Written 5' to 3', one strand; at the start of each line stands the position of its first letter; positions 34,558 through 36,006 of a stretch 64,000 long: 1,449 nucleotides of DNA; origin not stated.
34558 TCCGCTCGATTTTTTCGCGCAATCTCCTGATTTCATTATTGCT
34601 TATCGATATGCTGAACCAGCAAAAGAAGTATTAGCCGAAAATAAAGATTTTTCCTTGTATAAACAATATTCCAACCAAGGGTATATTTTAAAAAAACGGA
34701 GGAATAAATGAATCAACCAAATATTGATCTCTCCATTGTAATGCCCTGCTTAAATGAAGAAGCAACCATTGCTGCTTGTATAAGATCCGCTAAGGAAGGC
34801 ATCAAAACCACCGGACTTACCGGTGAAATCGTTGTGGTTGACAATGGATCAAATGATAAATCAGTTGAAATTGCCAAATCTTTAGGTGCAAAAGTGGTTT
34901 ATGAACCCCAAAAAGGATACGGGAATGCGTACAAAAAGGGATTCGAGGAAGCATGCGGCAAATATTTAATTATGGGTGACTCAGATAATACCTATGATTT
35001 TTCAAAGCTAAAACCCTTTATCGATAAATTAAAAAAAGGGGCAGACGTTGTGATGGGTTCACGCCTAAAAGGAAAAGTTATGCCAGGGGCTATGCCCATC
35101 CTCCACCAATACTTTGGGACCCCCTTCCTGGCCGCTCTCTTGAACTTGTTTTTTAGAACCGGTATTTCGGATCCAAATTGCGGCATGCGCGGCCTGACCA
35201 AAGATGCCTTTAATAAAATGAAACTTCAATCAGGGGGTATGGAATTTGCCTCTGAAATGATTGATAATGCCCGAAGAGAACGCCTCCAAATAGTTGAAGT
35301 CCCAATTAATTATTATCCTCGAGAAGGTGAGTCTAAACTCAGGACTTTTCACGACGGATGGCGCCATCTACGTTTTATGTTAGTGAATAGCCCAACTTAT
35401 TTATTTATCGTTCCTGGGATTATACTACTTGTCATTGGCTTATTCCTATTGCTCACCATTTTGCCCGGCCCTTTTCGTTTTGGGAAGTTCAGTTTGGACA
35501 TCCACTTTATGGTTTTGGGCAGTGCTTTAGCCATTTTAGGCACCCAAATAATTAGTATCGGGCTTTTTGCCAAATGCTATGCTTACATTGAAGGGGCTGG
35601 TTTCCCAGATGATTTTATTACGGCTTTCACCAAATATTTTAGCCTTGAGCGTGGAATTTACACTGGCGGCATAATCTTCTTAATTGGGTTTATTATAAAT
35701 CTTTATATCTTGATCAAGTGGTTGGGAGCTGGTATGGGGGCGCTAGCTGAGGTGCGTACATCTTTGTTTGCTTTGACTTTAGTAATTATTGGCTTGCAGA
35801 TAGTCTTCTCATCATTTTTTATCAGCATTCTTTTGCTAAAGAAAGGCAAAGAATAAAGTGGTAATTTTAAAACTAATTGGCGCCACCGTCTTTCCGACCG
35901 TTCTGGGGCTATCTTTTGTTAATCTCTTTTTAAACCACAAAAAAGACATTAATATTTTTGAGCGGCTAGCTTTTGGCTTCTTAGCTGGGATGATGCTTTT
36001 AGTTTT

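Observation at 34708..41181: Two tandem GtrA/GtrB/GT-C-like tripartite periplasmic glycosylation modules (plus a third GT-C at 491..1789)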

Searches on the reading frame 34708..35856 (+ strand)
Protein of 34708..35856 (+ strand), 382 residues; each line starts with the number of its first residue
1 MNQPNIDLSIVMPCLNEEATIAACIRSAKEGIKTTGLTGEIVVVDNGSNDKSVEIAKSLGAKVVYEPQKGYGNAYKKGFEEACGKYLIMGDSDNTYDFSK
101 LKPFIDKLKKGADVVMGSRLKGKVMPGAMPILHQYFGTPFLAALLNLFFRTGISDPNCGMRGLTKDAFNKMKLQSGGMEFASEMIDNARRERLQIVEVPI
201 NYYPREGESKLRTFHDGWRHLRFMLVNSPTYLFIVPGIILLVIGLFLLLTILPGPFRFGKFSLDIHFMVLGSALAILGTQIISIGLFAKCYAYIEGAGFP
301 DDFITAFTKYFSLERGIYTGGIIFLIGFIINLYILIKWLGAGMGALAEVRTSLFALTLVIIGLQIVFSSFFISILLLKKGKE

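Call 3: search_protein_families(library=pfam, proteins=[window:34708-35856:+], max_evalue=0.01)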
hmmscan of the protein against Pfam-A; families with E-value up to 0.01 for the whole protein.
window:34708-35856:+ (382 aa): 1 family
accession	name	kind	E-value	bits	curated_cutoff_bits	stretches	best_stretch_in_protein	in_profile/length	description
PF00535.33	Glycos_transf_2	-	6.8e-30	104.6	23.3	1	9-170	1-166/168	Glycosyl transferase family 2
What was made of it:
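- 34708..35856 (+): Module 1 synthase: a GT2 of the DPMS/AglJ type with four C-terminal TM helices. It is the presumed polyprenyl-phosphate hexose synthase. PF00535, E=6.8e-30 (call 3).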

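Call 4: search_protein_families(library=ncbifam, proteins=[window:34708-35856:+], max_evalue=0.01)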
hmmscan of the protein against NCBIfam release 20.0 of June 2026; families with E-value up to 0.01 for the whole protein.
window:34708-35856:+ (382 aa): 18 families
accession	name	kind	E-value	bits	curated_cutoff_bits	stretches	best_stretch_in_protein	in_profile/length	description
TIGR04182.1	glyco_TIGR04182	equivalog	9.4e-44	149.9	325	1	7-289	1-280/293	S-layer glycoprotein N-glycosyltransferase AglJ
NF041391.1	DPhHxTase_Halo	equivalog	1.3e-26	92.9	375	1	13-218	2-199/213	dolichyl-phosphate hexose transferase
NF058614.1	PPMAGASynPpgS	equivalog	4.6e-18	65.5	370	1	7-201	1-195/226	polyprenyl-phospho-N-acetylgalactosaminyl synthase PpgS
NF010496.0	PRK13915.1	equivalog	6e-13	48.5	262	1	7-68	32-93/307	glucosyl-3-phosphoglycerate synthase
TIGR04283.1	glyco_like_mftF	equivalog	7.5e-13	48.6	182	1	8-93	1-82/221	TIGR04283 family arsenosugar biosynthesis glycosyltransferase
NF007482.0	PRK10073.1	equivalog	8.2e-09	34.9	423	1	5-95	5-97/334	glycosyltransferase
NF007986.1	PRK10714.1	equivalog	2e-08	33.6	529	1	7-289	7-291/316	undecaprenyl-phosphate 4-deoxy-4-formamido-L-arabinose transferase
NF047588.1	GlcsyltransPgfSStrep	equivalog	5.3e-08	32.4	500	1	7-286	2-282/308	glycosyltransferase PgfS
TIGR03111.1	glyc2_xrt_Gpos1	hypoth_equivalog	1.2e-07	30.9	363.95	1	8-114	51-162/439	TIGR03111 family XrtG-associated glycosyltransferase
NF038302.1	EPS_HpsE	equivalog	1.8e-07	30.4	300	1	6-96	1-99/307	hormogonium polysaccharide biosynthesis glycosyltransferase HpsE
TIGR03937.1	PgaC_IcaA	equivalog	2e-06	27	422.3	1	8-113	47-155/407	poly-beta-1,6-N-acetyl-D-glucosamine synthase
TIGR03965.1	mycofact_glyco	equivalog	4.2e-06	25.9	280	1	6-114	74-185/467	mycofactocin biosynthesis glycosyltransferase MftF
NF047683.1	TeichurnBiosyTuaG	equivalog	1.4e-05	24.8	400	1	3-109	3-112/252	teichuronic acid biosynthesis protein TuaG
TIGR04009.1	wcaE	equivalog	1.4e-05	24.6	369.2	1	8-116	3-114/248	colanic acid biosynthesis glycosyltransferase WcaE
NF041875.1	EPS_EpsD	equivalog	4.9e-05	22.9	370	1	8-117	1-114/325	exopolysaccharide biosynthesis glycosyltransferase EpsD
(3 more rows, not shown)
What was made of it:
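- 34708..35856 (+): AglJ model TIGR04182 E=9.4e-44, but 149.9 bits is below the 325-bit cut-off (call 4).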

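Call 5: search_solved_structures(query=window:34708-35856:+, max_evalue=0.001, show_alignments=1)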
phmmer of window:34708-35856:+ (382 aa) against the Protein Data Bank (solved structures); distinct sequences matched with E-value up to 0.001: 19.
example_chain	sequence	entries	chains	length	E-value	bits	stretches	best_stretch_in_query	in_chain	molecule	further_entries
5mlz_A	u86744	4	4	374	1.3e-14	57.1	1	6-222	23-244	Dolichol monophosphate mannose synthase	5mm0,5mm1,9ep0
9omm_A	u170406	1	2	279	7.5e-10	41.4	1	4-120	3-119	Glycosyltransferase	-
9omh_A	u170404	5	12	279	7.5e-10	41.4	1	4-120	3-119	Glycosyltransferase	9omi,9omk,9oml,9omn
9omj_A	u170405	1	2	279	1.3e-09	40.7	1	4-120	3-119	Glycosyltransferase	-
9bhc_C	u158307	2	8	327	3.2e-08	36.1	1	7-290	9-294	Undecaprenyl-phosphate 4-deoxy-4-formamido-L-arabinose transferase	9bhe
8vxh_A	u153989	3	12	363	4.6e-08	35.5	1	7-290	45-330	Undecaprenyl-phosphate 4-deoxy-4-formamido-L-arabinose transferase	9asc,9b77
9hwj_A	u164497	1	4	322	5.2e-08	35.4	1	7-290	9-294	Undecaprenyl-phosphate 4-deoxy-4-formamido-L-arabinose transferase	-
4y6n_A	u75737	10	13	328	2.9e-05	26.3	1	8-69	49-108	Glucosyl-3-phosphoglycerate synthase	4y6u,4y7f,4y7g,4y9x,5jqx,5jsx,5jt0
3e25_A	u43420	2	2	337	3.1e-05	26.2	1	8-69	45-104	Putative uncharacterized protein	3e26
4ddz_A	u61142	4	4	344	3.1e-05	26.2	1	8-69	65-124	GLUCOSYL-3-PHOSPHOGLYCERATE SYNTHASE (GpgS) | Glucosyl-3-phosphoglycerate synthase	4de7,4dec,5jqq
22ao_A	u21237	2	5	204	5.4e-05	25.4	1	14-112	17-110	GmaR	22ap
7pdo_A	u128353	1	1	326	0.0002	23.6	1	8-93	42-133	Glucosyl-3-phosphoglycerate synthase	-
7p5l_A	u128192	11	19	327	0.0002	23.6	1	8-93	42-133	Glucosyl-3-phosphoglycerate synthase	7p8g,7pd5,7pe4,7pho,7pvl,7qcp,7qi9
5ekp_C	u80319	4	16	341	0.00031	22.9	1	4-120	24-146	Uncharacterized glycosyltransferase sll0501 | Glycosyltransferase sll0501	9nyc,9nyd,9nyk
9nye_A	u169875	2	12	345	0.00032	22.9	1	4-120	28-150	Glycosyltransferase sll0501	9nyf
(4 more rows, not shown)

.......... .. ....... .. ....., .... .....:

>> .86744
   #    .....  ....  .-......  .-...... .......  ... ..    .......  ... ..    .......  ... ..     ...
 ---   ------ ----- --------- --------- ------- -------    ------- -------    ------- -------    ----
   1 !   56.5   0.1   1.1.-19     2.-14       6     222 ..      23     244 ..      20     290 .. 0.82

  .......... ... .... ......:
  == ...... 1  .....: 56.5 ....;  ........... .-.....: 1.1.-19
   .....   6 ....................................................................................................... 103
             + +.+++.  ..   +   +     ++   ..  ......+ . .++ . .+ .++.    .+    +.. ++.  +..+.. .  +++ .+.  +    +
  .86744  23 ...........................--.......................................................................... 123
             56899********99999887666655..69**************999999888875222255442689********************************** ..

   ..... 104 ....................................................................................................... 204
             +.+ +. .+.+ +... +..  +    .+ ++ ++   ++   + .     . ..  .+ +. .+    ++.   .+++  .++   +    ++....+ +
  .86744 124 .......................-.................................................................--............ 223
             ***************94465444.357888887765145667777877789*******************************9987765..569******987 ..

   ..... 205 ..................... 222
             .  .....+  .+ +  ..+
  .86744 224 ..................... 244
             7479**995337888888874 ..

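Call 59: search_solved_structures(query=A4, max_evalue=0.001, show_alignments=1)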
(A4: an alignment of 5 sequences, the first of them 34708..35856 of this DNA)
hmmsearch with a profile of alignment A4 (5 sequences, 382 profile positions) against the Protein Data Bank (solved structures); distinct sequences matched with E-value up to 0.001: 26.
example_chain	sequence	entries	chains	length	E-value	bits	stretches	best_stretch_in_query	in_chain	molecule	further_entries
5mlz_A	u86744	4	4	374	6.1e-22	81.2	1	5-221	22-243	Dolichol monophosphate mannose synthase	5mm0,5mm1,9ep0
9hwj_A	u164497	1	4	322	3.7e-16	62.2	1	7-289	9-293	Undecaprenyl-phosphate 4-deoxy-4-formamido-L-arabinose transferase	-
9bhc_C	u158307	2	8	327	7.3e-16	61.2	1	6-288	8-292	Undecaprenyl-phosphate 4-deoxy-4-formamido-L-arabinose transferase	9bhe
8vxh_A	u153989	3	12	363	1e-15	60.7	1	6-288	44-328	Undecaprenyl-phosphate 4-deoxy-4-formamido-L-arabinose transferase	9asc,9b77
9omh_A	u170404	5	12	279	1.7e-12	50.1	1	6-120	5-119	Glycosyltransferase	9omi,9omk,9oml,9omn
9omm_A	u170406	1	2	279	1.7e-12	50.1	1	6-120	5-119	Glycosyltransferase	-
9omj_A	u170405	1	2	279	1.8e-12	50.1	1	6-120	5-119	Glycosyltransferase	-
3ckj_A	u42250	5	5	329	2.2e-09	39.9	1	7-93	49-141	Putative uncharacterized protein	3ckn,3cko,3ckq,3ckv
4y6n_A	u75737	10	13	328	4.6e-09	38.9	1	7-93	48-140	Glucosyl-3-phosphoglycerate synthase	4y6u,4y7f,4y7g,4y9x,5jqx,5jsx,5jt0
9nye_A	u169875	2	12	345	4.8e-09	38.8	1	4-120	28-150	Glycosyltransferase sll0501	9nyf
3e25_A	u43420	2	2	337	4.8e-09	38.8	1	7-93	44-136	Putative uncharacterized protein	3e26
4ddz_A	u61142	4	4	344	5e-09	38.7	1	7-93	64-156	GLUCOSYL-3-PHOSPHOGLYCERATE SYNTHASE (GpgS) | Glucosyl-3-phosphoglycerate synthase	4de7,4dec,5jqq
5ekp_C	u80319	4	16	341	5.1e-09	38.7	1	4-120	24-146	Uncharacterized glycosyltransferase sll0501 | Glycosyltransferase sll0501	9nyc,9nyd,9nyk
5eke_A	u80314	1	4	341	5.2e-09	38.7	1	4-120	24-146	Uncharacterized glycosyltransferase sll0501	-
2z87_A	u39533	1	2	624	5.6e-09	38.6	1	8-113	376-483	Chondroitin synthase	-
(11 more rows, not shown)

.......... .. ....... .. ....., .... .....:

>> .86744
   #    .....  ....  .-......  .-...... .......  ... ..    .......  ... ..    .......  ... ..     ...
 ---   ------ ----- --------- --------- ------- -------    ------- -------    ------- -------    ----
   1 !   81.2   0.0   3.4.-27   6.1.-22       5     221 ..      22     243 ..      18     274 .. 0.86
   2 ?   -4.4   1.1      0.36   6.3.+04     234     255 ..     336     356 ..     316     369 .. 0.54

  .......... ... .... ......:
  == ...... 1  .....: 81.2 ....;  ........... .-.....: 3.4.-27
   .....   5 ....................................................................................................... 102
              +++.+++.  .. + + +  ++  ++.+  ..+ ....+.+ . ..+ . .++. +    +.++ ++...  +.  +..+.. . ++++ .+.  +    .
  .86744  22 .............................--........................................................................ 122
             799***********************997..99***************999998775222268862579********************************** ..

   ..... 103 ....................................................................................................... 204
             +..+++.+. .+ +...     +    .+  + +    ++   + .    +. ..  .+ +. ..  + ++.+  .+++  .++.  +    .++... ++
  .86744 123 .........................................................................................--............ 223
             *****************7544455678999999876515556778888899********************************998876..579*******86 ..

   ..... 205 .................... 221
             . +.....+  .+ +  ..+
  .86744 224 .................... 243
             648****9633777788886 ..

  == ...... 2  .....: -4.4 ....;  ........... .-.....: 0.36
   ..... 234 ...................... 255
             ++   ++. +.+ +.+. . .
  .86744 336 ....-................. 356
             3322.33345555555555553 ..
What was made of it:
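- On Three-component periplasmic glycosylation system (module 1): Catalytic domain matches PfDPMS (E=6.1e-22 with the family profile) and ArnC (calls 5, 59).
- Closest known: Dolichyl-phosphate mannose synthase of Pyrococcus furiosus. Same: The catalytic domain of the module 1 GT2 matches both (calls 4, 5, 59).
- The GT2 resembles PfDPMS and AglJ (calls 4, 5, 59).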

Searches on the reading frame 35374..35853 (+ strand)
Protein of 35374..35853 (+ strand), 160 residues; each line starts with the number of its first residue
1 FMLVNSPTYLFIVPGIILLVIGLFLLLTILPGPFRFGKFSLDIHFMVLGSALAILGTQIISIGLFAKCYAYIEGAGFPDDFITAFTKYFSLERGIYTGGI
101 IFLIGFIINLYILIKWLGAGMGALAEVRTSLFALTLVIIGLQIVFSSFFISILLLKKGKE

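Call 57: search_protein_families(library=pfam, proteins=[window:35374-35853:+], max_evalue=10)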
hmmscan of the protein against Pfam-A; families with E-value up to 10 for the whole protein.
window:35374-35853:+ (160 aa): 0 families
